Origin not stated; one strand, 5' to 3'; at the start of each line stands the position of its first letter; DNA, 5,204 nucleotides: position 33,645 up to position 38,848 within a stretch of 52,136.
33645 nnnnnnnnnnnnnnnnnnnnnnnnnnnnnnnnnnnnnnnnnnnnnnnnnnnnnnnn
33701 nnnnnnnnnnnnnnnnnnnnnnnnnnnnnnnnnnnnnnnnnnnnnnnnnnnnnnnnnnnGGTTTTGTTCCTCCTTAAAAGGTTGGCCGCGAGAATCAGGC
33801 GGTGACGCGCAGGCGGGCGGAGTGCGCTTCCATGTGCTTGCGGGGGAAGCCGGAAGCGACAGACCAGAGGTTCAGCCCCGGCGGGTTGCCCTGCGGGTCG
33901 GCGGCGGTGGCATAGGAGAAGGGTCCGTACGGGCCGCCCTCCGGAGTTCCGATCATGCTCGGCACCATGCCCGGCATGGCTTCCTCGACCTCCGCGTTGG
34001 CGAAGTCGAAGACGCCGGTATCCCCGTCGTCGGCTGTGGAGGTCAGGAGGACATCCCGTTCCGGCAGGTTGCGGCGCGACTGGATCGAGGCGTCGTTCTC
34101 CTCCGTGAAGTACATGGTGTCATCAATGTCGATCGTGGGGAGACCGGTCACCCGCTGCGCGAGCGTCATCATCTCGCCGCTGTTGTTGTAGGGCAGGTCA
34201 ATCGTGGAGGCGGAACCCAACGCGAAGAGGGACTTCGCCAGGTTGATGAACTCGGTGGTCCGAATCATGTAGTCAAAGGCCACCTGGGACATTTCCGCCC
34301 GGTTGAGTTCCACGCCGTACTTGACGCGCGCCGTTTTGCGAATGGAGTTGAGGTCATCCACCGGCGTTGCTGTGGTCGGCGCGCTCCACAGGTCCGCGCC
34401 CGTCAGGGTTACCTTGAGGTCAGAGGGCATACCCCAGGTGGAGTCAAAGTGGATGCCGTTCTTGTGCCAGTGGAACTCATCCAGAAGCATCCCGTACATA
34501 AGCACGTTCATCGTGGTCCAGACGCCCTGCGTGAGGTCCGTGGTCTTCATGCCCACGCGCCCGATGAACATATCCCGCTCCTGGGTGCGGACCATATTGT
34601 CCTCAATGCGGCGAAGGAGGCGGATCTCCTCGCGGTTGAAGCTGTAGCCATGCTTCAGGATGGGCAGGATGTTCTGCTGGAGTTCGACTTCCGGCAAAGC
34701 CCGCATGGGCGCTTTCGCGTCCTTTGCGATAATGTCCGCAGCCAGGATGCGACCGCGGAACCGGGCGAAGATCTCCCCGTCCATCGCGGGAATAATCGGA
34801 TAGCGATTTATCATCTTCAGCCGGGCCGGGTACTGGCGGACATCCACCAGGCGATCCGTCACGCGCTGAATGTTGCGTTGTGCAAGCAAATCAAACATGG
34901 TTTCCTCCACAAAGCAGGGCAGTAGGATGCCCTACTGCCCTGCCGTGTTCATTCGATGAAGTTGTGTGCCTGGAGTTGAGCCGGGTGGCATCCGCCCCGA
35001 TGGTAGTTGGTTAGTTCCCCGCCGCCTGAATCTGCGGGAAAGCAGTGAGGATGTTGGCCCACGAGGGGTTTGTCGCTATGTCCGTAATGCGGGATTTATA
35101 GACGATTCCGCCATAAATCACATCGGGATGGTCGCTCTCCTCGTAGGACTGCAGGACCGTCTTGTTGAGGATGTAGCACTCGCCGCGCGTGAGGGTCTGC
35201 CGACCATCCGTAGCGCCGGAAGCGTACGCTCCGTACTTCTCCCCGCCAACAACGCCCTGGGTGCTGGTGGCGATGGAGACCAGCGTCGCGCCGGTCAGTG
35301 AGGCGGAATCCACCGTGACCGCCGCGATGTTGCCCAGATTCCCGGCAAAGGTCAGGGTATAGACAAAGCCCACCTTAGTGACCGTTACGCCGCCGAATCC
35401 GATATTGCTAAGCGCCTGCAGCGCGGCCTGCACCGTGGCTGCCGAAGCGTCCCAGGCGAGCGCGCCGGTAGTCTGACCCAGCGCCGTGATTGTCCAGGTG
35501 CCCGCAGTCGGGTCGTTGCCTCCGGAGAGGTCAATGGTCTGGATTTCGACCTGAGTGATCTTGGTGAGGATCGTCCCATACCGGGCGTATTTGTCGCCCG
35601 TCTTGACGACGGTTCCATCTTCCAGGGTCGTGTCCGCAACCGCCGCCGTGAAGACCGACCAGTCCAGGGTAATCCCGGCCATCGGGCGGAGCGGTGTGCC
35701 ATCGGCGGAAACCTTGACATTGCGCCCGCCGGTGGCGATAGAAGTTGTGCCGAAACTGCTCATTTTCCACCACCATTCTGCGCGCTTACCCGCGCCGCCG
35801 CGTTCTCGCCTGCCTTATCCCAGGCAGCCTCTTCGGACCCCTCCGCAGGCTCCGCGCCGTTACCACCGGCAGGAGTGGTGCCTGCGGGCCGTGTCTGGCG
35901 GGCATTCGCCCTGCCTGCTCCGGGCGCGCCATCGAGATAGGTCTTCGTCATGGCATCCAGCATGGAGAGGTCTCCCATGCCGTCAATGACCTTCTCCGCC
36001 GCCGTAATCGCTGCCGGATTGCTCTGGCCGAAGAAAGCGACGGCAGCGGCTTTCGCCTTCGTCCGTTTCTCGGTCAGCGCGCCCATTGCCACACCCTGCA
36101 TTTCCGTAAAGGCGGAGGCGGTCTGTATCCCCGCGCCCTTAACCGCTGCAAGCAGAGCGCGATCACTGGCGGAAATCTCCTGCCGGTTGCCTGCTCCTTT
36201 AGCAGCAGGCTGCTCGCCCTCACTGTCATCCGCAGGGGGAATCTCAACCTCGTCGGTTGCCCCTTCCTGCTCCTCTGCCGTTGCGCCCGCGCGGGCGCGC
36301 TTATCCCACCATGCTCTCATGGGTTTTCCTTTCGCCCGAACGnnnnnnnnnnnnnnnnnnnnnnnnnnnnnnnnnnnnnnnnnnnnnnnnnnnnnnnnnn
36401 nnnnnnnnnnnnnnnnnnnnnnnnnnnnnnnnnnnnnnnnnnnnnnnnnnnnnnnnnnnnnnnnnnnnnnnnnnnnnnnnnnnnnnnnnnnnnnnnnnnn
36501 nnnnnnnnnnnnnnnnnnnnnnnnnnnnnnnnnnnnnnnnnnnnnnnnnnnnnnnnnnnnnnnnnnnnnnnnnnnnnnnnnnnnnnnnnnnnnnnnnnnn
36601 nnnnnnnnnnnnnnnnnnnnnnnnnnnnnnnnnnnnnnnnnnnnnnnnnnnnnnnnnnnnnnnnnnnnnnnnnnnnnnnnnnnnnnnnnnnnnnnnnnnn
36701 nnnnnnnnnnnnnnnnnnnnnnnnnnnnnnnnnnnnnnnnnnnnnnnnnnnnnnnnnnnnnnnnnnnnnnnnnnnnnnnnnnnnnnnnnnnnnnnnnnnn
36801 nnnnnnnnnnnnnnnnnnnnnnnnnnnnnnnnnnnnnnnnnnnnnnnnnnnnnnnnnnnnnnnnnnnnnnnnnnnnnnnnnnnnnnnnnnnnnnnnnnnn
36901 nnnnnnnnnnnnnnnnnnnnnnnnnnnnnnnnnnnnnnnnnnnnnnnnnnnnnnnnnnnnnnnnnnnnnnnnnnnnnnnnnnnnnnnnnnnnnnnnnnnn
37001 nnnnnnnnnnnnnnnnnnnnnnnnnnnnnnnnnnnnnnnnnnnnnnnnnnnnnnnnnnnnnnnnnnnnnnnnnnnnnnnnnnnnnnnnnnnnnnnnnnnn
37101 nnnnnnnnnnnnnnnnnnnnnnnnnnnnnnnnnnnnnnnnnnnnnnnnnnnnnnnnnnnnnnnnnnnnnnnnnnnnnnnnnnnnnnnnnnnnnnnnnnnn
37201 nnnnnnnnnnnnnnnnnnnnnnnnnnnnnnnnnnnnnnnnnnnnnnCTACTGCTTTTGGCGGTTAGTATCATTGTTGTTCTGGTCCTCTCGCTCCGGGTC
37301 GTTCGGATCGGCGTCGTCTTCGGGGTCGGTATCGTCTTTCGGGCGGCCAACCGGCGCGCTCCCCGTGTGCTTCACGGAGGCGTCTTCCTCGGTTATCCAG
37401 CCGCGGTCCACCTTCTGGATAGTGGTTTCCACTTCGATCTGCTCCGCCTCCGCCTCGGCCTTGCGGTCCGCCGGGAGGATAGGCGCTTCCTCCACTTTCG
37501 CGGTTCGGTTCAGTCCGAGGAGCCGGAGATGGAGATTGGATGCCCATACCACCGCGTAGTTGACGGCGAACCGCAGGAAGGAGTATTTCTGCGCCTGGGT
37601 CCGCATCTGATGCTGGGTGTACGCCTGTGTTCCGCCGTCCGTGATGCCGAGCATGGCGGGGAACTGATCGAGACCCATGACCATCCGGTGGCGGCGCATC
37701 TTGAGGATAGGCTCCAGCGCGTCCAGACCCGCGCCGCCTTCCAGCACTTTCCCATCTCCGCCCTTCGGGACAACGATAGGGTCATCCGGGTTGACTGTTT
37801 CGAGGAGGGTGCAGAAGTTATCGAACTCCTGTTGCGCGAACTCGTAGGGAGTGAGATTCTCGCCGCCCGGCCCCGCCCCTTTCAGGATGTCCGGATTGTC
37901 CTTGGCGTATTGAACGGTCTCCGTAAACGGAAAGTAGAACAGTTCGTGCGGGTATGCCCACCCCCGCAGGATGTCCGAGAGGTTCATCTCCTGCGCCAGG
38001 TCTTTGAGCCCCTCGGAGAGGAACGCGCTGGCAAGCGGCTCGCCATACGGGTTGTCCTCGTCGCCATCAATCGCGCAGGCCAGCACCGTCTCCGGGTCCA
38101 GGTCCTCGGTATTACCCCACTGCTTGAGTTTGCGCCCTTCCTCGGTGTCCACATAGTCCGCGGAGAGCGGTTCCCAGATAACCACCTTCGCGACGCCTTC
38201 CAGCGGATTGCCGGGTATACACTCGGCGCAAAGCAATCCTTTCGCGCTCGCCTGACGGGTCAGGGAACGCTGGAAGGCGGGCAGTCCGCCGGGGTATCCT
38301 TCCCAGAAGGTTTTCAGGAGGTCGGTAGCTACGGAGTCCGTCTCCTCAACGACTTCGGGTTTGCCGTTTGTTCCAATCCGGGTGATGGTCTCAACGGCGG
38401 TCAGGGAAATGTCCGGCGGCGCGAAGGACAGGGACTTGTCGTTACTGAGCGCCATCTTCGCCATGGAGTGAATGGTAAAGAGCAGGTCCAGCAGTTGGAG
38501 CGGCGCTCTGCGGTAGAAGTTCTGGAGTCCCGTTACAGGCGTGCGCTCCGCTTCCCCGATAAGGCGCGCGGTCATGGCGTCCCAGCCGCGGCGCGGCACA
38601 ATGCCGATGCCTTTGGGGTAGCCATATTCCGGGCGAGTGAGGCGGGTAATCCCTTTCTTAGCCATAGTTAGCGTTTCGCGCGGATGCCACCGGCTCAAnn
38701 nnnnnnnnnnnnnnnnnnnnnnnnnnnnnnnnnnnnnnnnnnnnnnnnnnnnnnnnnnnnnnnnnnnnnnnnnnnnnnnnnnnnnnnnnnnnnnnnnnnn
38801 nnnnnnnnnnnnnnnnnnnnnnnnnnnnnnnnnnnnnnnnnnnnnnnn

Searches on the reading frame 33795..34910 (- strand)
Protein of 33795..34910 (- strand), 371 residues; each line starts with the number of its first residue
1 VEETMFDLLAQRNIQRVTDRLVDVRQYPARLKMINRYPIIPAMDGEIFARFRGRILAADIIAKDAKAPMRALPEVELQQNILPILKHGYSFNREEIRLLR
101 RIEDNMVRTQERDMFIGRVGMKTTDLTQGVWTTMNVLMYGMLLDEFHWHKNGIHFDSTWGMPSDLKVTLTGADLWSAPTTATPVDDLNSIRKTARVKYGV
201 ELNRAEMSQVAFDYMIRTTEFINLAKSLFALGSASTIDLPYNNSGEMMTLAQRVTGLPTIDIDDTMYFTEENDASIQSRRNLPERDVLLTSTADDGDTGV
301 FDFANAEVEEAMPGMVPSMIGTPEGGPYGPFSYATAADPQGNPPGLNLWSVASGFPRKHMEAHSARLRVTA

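Call 25: search_protein_families(library=phrogs, proteins=[window:33795-34910:-], max_evalue=0.001)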
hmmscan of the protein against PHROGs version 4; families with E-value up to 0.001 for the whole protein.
window:33795-34910:- (371 aa): 2 families
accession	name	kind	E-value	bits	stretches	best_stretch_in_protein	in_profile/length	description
phrog_29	-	head and packaging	5.4e-17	63.1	1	57-298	75-302/439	major head protein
phrog_1005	-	head and packaging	0.00045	20.6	1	164-221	138-194/315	major head protein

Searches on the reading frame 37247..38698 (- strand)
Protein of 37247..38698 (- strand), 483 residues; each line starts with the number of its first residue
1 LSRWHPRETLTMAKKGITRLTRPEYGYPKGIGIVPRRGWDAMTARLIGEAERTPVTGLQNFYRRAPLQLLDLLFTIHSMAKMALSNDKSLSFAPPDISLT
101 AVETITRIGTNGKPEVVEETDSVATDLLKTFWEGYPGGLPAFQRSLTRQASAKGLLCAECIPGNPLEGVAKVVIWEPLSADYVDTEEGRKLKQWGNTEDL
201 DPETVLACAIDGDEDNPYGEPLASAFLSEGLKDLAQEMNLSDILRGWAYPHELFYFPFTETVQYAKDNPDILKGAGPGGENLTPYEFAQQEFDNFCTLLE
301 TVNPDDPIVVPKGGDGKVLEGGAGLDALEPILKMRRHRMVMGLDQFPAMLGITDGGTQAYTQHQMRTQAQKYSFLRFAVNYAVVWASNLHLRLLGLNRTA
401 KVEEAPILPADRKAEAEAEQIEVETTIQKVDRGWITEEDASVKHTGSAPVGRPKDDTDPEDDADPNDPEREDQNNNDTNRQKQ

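Call 25: search_protein_families(library=phrogs, proteins=[window:37247-38698:-], max_evalue=0.001)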
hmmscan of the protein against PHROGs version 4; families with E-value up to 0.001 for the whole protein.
window:37247-38698:- (483 aa): 1 family
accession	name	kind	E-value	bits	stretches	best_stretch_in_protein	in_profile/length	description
phrog_3753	-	head and packaging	3.5e-18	66.6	1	66-455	57-430/503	portal protein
